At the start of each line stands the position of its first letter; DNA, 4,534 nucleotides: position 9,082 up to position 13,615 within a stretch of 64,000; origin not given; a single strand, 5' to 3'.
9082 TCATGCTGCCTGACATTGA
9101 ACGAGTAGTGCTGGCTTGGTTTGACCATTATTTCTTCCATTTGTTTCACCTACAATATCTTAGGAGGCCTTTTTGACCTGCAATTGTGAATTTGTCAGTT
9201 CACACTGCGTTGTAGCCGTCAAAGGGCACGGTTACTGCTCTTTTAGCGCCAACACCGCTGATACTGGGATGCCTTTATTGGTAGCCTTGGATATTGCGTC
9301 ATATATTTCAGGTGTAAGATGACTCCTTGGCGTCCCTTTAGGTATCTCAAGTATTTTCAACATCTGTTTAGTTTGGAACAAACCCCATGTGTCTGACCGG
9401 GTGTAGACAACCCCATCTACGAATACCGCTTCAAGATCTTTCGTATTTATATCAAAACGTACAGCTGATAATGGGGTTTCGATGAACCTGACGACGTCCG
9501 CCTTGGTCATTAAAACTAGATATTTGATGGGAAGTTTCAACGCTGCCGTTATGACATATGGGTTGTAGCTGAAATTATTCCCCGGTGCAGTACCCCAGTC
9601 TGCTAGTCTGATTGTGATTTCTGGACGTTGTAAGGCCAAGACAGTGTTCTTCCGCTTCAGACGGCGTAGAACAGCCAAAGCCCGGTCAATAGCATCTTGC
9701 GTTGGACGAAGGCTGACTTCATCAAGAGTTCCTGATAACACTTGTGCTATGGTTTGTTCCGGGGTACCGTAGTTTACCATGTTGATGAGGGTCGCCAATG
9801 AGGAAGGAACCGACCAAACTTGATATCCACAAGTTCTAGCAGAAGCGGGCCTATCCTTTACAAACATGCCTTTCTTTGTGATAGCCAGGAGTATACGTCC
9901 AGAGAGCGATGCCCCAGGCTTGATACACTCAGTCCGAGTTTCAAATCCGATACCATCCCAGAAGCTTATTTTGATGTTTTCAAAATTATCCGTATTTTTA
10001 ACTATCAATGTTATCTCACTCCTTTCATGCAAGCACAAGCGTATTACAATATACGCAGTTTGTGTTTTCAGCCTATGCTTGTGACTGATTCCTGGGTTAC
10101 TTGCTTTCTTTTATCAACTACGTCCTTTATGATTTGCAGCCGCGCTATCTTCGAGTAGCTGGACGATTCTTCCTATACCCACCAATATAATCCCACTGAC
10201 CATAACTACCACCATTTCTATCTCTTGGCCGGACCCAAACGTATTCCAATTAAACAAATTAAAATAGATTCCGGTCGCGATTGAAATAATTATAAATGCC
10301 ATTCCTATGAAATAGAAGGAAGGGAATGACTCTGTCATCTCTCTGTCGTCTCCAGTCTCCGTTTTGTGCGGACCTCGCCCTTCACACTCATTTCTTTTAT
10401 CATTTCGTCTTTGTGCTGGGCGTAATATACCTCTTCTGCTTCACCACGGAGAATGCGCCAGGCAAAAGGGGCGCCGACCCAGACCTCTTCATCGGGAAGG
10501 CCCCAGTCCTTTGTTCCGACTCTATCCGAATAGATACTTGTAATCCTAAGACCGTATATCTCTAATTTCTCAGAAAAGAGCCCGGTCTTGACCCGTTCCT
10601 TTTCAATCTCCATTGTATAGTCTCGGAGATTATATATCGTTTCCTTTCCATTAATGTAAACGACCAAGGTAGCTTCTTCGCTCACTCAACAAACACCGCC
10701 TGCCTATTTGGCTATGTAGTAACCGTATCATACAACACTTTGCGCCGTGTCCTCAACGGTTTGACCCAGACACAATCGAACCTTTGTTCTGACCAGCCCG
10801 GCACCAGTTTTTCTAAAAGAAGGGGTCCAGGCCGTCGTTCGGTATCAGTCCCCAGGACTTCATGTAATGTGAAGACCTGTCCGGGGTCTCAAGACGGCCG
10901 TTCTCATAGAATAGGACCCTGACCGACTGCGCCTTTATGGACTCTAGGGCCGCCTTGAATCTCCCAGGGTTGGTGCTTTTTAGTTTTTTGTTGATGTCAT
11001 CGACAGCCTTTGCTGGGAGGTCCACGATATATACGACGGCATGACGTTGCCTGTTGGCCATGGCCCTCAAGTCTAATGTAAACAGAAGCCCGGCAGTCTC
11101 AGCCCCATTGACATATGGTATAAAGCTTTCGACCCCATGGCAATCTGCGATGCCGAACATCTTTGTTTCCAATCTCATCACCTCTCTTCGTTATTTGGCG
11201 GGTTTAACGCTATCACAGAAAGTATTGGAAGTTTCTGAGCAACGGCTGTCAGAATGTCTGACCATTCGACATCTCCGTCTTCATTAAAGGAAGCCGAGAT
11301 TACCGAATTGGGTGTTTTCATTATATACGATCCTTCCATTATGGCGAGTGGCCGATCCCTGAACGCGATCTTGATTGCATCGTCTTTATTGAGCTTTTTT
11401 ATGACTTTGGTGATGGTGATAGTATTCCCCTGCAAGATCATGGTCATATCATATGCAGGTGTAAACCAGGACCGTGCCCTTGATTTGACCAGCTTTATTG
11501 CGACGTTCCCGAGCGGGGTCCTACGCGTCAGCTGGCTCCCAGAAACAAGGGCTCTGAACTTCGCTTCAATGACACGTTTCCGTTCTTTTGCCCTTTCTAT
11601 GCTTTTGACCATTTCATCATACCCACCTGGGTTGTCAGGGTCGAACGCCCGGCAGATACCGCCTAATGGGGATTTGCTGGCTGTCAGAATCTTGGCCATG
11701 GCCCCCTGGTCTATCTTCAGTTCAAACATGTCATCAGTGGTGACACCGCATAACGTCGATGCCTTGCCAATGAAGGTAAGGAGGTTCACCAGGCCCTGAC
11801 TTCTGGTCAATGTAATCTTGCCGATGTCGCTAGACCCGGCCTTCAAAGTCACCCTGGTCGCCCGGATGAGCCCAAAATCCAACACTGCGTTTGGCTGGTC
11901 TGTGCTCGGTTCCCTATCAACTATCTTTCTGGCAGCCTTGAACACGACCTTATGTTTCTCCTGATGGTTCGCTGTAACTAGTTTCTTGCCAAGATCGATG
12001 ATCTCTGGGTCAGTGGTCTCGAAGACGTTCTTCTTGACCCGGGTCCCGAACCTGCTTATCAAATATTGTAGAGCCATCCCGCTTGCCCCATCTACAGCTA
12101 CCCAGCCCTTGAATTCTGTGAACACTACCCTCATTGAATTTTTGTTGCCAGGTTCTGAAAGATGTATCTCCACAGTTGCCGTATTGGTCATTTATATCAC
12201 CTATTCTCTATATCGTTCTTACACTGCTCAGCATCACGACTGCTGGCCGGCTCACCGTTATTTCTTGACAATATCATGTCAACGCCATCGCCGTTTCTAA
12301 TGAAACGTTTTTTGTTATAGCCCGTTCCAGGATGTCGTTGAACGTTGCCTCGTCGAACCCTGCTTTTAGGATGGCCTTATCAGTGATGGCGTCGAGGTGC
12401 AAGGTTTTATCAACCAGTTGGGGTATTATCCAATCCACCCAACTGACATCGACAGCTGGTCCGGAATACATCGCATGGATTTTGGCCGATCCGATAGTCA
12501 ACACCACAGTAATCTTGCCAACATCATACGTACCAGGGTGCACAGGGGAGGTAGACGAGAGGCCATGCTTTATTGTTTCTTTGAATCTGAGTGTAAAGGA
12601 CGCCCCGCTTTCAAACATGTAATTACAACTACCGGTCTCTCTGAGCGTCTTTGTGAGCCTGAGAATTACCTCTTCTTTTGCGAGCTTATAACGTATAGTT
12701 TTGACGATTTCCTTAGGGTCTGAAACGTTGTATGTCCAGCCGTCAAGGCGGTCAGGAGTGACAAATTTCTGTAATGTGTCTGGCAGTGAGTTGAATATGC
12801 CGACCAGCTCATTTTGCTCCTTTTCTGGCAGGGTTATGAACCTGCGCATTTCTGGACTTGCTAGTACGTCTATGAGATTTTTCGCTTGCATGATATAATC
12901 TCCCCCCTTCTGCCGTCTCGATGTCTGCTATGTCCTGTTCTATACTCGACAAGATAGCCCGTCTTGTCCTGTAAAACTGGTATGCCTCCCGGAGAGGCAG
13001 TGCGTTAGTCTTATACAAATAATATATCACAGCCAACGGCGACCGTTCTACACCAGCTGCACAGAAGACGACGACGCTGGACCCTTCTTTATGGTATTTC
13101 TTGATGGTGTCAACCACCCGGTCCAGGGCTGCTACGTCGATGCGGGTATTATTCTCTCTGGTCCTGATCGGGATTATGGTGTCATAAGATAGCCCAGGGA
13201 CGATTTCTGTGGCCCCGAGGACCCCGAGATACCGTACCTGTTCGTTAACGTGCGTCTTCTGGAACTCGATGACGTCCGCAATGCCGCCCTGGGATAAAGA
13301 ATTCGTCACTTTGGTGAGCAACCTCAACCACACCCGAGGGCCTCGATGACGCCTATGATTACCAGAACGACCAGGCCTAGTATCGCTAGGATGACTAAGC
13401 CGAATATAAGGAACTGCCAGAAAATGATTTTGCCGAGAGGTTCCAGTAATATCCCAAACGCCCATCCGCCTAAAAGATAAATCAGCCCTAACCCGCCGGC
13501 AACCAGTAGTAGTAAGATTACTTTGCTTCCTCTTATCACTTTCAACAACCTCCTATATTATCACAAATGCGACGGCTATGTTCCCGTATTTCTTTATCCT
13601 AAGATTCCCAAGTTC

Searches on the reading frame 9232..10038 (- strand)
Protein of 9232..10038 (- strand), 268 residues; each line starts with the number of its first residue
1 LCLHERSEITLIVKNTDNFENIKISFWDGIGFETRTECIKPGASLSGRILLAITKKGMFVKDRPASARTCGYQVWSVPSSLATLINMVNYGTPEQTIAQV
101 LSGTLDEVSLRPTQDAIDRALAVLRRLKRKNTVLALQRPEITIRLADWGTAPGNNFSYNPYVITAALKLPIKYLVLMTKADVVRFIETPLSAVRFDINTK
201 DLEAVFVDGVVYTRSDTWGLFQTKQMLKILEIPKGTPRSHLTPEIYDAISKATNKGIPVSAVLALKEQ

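Call 26: find_encoding_contigs(protein=window:9232-10038:-, flank=10000, max_places=2)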
Protein window:9232-10038:- (268 aa): no gene with exactly this product is on record in the collection.

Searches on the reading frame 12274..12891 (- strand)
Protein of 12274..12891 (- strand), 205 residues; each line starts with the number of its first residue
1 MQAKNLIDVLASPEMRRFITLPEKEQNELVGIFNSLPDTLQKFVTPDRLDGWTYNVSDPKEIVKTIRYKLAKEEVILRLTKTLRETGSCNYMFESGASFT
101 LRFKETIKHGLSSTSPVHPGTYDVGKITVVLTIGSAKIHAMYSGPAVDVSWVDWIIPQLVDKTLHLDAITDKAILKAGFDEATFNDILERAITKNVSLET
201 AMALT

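Call 69: search_protein_families(library=pfam, max_evalue=1, proteins=[window:12274-12891:-])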
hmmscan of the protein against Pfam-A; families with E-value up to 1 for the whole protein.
window:12274-12891:- (205 aa): 1 family
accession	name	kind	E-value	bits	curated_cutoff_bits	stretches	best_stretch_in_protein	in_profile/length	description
PF17674.7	HHH_9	-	0.22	12.8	23.1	0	158-189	29-60/70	HHH domain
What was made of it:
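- On Helix-hairpin-helix (HhH): One weak HHH_9 hit at E=0.22 on the 12274 protein (residues 158-189) reaches into the first half of tail helix 1 (about 182-194); it is far below threshold and I treat it as noise (call 69).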

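Call 86: search_protein_families(library=ncbifam, max_evalue=0.01, proteins=[window:12274-12891:-])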
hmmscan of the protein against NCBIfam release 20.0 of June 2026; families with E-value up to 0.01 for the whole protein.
window:12274-12891:- (205 aa): 0 families

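Call 87: search_protein_families(library=padloc, max_evalue=0.01, proteins=[window:12274-12891:-])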
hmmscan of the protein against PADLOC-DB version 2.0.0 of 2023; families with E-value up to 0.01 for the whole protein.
window:12274-12891:- (205 aa): 0 families

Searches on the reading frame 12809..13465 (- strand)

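Call 28: search_protein_families(library=pfam, max_evalue=0.01, proteins=[window:12809-13465:-])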
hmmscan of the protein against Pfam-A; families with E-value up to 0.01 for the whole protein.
window:12809-13465:- (218 aa): 1 family
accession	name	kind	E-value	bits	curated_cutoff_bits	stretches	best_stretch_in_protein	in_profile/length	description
PF00782.25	DSPc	-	3e-13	50.2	33.5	1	100-173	45-118/133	Dual specificity phosphatase, catalytic domain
